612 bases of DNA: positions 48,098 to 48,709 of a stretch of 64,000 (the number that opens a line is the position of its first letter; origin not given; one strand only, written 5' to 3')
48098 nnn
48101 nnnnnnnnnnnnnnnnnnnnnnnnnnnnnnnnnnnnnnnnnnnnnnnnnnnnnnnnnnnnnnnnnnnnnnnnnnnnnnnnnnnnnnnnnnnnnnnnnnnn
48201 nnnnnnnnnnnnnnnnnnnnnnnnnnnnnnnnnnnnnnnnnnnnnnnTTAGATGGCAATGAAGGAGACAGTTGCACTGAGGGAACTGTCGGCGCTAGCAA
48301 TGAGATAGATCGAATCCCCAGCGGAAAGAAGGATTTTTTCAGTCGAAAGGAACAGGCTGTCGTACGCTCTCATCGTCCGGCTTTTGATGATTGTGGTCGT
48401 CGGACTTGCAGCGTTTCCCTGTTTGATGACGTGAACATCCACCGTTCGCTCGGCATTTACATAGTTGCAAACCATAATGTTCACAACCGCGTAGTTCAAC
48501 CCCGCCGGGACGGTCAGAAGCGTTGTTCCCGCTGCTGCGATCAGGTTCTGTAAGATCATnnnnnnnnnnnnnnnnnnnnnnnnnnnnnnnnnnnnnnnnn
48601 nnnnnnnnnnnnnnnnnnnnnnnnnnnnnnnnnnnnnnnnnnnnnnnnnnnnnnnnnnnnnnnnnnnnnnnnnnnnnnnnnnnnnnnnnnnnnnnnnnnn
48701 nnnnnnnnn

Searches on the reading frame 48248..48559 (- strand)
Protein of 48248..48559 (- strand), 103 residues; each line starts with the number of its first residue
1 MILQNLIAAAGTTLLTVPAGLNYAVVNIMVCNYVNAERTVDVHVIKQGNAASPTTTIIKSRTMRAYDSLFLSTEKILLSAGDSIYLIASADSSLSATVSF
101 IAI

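Call 68: search_protein_families(library=pfam, proteins=[window:48248-48559:-], max_evalue=0.01)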
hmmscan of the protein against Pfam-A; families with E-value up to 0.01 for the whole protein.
window:48248-48559:- (103 aa): 0 families

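Call 69: search_protein_families(library=phrogs, proteins=[window:48248-48559:-], max_evalue=0.01)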
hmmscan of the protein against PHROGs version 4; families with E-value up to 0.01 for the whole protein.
window:48248-48559:- (103 aa): 1 family
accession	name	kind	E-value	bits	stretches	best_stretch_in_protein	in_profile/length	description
phrog_1276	-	unknown function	3.3e-07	31.1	1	6-100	13-108/325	-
